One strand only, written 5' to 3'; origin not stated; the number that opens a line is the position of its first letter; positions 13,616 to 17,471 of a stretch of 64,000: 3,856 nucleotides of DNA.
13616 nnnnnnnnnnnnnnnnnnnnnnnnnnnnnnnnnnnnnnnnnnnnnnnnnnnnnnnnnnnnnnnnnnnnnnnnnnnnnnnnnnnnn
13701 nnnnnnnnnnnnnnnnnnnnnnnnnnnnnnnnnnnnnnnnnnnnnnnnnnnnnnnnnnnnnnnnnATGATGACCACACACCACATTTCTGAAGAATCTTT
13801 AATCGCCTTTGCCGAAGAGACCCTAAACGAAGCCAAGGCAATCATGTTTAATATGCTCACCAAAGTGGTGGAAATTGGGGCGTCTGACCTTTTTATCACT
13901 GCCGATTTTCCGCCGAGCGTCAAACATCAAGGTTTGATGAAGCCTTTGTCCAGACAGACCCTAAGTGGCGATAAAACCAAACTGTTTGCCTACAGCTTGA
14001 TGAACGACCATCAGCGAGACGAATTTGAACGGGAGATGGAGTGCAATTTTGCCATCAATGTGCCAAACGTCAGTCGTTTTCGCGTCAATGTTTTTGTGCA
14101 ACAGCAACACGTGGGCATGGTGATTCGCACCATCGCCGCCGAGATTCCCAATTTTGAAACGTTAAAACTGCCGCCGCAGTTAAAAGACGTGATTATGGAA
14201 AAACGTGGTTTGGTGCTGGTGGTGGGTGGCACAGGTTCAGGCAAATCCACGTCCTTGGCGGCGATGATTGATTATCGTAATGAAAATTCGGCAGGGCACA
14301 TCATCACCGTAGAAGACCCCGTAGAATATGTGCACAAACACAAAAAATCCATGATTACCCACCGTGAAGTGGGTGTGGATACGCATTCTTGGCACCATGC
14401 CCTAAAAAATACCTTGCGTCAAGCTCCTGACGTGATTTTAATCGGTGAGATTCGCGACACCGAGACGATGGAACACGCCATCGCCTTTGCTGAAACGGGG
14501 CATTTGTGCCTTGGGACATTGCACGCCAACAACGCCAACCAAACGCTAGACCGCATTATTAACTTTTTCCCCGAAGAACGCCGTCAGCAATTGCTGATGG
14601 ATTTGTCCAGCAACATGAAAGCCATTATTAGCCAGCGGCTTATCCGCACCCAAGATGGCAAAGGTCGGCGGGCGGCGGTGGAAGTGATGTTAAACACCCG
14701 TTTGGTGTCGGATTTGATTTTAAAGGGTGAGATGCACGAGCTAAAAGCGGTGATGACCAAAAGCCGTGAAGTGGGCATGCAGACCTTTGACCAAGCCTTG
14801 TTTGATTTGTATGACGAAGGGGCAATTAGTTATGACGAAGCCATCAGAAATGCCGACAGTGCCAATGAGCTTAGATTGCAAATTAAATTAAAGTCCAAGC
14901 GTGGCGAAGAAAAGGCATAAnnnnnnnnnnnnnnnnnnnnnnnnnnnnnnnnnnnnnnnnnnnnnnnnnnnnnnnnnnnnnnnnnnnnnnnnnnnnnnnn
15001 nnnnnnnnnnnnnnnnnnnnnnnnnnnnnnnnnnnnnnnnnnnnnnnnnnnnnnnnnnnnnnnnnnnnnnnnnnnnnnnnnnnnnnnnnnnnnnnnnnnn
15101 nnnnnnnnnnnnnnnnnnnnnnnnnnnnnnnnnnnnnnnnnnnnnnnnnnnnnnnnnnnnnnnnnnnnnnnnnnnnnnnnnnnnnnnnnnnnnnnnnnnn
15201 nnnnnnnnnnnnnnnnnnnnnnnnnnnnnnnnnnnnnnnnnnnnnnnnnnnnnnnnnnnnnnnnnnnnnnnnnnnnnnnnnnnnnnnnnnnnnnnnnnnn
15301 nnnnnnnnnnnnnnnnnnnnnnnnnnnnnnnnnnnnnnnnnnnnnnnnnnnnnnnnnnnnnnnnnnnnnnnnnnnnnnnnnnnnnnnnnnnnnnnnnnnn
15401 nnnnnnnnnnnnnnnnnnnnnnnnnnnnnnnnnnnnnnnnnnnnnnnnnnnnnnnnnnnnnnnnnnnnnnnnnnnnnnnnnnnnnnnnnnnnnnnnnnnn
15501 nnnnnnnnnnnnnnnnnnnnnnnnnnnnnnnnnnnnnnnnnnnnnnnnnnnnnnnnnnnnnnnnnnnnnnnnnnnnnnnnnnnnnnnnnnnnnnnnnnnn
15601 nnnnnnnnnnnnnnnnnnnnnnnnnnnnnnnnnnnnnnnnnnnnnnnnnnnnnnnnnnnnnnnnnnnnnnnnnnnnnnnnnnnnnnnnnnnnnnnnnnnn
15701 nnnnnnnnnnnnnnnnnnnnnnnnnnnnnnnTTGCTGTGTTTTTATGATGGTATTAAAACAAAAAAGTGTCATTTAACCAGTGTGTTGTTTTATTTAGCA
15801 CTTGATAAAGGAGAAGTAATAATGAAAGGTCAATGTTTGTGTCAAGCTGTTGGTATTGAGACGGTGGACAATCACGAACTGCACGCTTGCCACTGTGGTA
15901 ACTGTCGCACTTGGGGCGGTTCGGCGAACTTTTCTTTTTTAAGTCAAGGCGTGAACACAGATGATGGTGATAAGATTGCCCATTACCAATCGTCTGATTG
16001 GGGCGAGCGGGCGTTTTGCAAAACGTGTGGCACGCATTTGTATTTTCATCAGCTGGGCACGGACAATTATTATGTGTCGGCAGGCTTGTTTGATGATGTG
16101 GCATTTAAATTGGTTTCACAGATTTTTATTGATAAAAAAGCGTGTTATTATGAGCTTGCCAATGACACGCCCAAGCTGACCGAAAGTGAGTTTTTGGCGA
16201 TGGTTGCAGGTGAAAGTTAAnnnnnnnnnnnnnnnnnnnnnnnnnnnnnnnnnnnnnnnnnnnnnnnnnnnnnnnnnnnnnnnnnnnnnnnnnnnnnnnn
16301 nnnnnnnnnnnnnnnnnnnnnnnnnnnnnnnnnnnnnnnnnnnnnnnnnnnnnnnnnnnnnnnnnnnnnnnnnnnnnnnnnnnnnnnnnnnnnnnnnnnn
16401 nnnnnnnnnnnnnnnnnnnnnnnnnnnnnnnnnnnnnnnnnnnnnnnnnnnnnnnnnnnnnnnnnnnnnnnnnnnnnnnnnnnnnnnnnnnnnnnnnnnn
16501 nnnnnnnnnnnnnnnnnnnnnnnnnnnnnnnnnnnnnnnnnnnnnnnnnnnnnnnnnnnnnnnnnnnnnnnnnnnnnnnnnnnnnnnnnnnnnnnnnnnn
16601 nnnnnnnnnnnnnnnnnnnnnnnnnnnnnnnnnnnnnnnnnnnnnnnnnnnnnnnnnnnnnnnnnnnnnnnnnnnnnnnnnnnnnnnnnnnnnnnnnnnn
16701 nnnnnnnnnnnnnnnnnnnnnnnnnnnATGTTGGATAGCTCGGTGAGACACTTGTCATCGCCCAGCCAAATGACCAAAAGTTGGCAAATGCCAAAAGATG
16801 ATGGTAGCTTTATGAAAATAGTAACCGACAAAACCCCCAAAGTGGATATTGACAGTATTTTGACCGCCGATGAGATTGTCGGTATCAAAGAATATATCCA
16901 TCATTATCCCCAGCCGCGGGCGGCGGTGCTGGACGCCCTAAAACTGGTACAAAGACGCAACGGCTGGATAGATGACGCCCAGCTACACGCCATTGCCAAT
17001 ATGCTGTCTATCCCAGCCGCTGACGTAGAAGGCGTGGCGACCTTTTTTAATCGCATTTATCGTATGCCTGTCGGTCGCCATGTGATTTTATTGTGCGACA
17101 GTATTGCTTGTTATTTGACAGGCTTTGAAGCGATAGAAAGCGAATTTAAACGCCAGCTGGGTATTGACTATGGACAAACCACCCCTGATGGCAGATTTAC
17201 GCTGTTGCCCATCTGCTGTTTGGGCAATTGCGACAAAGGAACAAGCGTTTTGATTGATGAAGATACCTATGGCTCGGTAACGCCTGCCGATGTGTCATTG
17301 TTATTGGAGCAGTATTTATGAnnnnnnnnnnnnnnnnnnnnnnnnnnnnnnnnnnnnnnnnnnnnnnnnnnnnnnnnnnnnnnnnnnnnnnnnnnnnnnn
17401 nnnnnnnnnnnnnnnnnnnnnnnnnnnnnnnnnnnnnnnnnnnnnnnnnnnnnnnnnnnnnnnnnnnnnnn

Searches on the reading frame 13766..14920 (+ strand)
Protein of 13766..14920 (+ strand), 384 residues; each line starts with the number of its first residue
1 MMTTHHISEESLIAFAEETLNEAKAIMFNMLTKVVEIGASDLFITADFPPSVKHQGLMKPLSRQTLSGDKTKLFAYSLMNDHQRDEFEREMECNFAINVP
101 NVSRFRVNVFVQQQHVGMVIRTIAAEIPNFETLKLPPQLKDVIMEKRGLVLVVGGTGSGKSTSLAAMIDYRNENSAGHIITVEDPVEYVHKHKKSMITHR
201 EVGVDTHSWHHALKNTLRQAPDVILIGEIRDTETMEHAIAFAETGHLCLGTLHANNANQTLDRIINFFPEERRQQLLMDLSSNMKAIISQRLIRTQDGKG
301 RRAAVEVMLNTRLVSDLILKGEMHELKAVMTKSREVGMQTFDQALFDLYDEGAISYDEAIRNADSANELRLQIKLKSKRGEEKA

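Call 99: search_protein_families(library=pfam, proteins=[window:13766-14920:+], max_evalue=0.001)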
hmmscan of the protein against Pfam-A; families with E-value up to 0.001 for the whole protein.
window:13766-14920:+ (384 aa): 1 family
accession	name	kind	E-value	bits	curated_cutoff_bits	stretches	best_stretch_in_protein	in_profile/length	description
PF00437.27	T2SSE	-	9.5e-47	159.8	24.9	1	28-306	13-291/370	Type II/IV secretion system protein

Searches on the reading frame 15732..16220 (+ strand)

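Call 99: search_protein_families(library=pfam, proteins=[window:15732-16220:+], max_evalue=0.001)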
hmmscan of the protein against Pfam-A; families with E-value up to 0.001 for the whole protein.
window:15732-16220:+ (162 aa): 1 family
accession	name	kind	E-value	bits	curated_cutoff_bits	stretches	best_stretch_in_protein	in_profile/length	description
PF04828.22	GFA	-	1.3e-14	54.7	24.3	1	31-132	2-112/115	Glutathione-dependent formaldehyde-activating enzyme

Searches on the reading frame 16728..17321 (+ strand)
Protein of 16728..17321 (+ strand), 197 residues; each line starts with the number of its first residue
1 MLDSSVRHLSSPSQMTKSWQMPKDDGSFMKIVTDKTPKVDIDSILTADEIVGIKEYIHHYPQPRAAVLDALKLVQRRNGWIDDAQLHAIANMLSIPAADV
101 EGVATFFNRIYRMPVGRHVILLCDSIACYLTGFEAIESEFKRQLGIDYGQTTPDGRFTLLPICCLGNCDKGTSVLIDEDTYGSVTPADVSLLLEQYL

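Call 99: search_protein_families(library=pfam, proteins=[window:16728-17321:+], max_evalue=0.001)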
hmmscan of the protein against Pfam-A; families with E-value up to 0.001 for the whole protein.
window:16728-17321:+ (197 aa): 1 family
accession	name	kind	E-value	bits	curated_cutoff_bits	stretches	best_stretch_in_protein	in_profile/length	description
PF01257.25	2Fe-2S_thioredx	-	1.4e-44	151.9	24.8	1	53-196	1-144/145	Thioredoxin-like [2Fe-2S] ferredoxin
